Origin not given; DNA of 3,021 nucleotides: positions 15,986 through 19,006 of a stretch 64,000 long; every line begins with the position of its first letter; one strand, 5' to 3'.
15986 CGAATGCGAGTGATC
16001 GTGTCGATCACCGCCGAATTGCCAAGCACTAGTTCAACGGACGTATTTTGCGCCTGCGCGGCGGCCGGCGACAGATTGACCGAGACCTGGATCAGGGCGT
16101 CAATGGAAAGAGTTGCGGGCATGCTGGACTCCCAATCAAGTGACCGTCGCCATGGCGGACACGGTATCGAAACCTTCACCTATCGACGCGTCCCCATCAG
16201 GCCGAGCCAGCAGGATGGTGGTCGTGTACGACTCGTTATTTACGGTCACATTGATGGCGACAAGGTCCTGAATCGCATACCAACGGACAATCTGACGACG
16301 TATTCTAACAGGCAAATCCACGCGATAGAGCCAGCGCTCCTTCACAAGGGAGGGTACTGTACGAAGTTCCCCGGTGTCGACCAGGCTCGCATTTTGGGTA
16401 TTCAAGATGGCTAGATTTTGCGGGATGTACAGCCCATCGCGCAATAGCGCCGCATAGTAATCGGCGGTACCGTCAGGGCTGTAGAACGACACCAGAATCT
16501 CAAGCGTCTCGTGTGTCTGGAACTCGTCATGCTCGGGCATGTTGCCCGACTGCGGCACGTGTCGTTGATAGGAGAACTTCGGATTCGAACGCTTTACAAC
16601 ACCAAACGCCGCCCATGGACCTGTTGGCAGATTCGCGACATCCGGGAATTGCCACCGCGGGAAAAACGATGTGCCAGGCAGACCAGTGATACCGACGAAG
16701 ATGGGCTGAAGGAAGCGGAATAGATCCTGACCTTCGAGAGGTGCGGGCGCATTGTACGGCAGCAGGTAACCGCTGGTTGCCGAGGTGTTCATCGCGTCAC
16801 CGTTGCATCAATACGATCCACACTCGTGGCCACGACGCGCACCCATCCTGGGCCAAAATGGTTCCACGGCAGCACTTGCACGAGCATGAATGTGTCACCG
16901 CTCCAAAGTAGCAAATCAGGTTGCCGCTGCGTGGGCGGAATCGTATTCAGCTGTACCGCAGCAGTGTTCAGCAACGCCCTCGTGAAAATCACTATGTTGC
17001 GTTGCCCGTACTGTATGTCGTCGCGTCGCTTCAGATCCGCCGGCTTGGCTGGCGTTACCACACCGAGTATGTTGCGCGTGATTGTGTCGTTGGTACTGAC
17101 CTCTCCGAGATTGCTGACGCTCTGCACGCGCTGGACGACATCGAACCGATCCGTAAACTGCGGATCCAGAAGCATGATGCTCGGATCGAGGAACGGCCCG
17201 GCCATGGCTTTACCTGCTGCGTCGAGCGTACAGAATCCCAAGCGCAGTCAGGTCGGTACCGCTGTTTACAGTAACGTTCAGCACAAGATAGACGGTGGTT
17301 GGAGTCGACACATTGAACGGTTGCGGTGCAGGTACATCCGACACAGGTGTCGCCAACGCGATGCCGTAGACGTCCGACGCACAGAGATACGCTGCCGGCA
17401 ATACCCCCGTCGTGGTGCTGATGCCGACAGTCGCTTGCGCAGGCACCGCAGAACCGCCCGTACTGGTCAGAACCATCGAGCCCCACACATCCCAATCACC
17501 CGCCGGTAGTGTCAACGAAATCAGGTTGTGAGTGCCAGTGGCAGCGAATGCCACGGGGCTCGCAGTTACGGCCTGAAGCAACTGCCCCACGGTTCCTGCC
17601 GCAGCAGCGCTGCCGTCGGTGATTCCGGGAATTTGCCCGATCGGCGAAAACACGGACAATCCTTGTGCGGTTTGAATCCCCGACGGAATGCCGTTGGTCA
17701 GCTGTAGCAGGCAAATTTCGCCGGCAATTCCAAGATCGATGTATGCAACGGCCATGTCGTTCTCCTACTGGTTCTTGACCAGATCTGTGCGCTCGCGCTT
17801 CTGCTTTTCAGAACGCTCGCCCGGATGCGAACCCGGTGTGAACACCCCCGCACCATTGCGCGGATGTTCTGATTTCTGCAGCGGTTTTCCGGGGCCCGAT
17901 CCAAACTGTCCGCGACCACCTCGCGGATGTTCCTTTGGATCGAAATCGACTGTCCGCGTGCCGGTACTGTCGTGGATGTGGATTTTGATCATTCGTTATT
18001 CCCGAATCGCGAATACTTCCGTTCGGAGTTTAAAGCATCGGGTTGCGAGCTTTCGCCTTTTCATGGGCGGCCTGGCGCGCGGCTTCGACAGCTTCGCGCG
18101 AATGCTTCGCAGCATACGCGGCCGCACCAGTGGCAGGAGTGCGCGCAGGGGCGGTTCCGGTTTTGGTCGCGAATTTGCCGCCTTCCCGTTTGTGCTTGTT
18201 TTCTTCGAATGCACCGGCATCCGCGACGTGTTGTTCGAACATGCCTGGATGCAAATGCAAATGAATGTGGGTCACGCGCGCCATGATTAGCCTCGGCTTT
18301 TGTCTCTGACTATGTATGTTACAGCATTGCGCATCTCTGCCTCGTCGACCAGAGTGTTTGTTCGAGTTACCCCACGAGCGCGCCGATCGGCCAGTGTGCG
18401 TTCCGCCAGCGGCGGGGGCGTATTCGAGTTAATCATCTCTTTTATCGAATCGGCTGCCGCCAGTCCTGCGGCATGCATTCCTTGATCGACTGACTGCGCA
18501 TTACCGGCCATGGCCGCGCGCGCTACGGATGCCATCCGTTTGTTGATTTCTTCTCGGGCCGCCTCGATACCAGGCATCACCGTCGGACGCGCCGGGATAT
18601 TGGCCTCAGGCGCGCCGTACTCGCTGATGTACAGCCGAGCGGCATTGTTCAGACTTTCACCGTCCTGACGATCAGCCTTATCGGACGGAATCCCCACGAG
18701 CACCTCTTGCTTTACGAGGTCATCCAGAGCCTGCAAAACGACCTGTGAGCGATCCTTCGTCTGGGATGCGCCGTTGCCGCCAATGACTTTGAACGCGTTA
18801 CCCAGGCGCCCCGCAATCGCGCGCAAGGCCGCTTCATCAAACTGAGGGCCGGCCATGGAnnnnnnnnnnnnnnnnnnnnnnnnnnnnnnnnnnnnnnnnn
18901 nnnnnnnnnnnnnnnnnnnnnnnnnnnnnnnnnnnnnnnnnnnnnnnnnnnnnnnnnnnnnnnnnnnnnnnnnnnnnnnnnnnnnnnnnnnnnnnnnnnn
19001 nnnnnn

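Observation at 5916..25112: Family of ~15-aa I/T-x-E-x-[HN]-D repeats shared by a tail protein, a head-module LamG protein and the C-termini of two other virion proteins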

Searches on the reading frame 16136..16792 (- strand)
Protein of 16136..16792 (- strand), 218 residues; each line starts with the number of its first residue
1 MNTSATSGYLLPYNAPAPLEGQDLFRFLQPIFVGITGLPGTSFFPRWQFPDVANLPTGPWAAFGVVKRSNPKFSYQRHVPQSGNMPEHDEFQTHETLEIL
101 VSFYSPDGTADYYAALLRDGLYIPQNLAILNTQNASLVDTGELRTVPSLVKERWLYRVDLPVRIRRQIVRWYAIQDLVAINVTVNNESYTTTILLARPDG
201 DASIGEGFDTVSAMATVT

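Call 8: search_protein_families(library=pfam, proteins=[window:16136-16792:-], max_evalue=0.01)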
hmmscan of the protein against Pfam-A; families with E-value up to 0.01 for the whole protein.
window:16136-16792:- (218 aa): 1 family
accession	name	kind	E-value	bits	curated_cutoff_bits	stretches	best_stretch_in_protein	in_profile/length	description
PF23961.1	Phage_tail_terminator_9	-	7.8e-23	81.3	27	1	22-185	1-150/153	Phage neck terminator protein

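Call 13: search_protein_families(library=phrogs, proteins=[window:16136-16792:-], max_evalue=0.001)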
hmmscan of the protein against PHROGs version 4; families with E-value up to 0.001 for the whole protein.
window:16136-16792:- (218 aa): 1 family
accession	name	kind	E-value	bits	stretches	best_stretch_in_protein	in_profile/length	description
phrog_1973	-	unknown function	4e-34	118.6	1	1-186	1-179/181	-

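Call 58: find_related_loci(query=window:16136-16792:-, collection=viral_contigs, flank=3000)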
Query window:16136-16792:- (218 aa) in viral_contigs; peptide patterns used: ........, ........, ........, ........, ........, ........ (x = any residue, [..] = any of these).
13 stretches matched a pattern; 9 encode a relative of the query (tblastn E <= 1e-3); 9 distinct loci.
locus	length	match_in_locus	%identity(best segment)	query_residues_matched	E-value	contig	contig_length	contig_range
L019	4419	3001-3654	100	1-218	3e-150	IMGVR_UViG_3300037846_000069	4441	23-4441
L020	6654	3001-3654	100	1-218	2e-147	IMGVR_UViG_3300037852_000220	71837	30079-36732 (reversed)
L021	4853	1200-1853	100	1-218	5e-148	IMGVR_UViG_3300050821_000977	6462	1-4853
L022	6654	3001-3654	99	1-218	1e-146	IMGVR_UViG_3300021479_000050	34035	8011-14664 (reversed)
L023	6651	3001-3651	87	1-217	5e-128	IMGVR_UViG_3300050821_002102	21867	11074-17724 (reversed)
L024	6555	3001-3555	40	2-191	9e-36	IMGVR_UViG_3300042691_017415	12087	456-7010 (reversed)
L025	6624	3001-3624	34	1-179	1e-30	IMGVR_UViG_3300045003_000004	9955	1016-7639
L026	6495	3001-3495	40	2-172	2e-27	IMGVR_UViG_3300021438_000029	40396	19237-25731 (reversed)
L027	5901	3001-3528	39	2-191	3e-32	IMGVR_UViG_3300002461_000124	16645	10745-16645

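Call 103: search_protein_families(library=ncbifam, proteins=[window:16136-16792:-], max_evalue=0.01)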
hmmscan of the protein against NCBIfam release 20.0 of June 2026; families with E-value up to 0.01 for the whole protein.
window:16136-16792:- (218 aa): 1 family
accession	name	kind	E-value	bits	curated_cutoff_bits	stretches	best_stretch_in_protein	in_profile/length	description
NF047498.1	LIC_12616_fam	subfamily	2e-05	24.3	28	1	56-165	30-136/153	phage neck terminator protein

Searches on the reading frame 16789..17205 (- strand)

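Call 8: search_protein_families(library=pfam, proteins=[window:16789-17205:-], max_evalue=0.01)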
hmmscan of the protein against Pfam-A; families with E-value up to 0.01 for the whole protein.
window:16789-17205:- (138 aa): 0 families

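Call 13: search_protein_families(library=phrogs, proteins=[window:16789-17205:-], max_evalue=0.001)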
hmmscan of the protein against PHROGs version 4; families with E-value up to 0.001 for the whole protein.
window:16789-17205:- (138 aa): 1 family
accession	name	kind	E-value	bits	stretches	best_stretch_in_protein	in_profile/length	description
phrog_939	-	head and packaging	2.7e-17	64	1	6-130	2-120/126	head protein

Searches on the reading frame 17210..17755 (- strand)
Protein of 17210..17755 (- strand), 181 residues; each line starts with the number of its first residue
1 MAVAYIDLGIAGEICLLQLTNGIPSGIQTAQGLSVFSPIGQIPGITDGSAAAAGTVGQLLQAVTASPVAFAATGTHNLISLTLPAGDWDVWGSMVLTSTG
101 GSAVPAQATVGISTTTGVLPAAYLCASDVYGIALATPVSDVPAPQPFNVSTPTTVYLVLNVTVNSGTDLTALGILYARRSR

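Call 13: search_protein_families(library=phrogs, proteins=[window:17210-17755:-], max_evalue=0.001)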
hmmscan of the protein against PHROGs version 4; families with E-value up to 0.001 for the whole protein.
window:17210-17755:- (181 aa): 1 family
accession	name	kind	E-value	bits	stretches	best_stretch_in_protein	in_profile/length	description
phrog_11393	-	tail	1.6e-23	84.2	1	11-181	378-538/538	tail fiber protein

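Call 82: search_protein_families(library=pfam, proteins=[window:17210-17755:-], max_evalue=0.1)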
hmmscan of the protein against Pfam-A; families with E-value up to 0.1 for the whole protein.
window:17210-17755:- (181 aa): 0 families

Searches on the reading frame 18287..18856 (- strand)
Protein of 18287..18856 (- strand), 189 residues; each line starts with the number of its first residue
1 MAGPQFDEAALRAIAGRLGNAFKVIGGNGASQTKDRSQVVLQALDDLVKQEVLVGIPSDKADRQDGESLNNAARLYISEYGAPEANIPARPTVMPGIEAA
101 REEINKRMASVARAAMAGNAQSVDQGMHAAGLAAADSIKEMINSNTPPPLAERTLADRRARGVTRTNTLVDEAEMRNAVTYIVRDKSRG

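Call 82: search_protein_families(library=pfam, proteins=[window:18287-18856:-], max_evalue=0.1)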
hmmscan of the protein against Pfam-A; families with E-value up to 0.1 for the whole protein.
window:18287-18856:- (189 aa): 1 family
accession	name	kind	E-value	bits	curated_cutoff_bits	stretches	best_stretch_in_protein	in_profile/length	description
PF13607.11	Succ_CoA_lig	-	0.0046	17.2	27.4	1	98-143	88-133/138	Succinyl-CoA ligase like flavodoxin domain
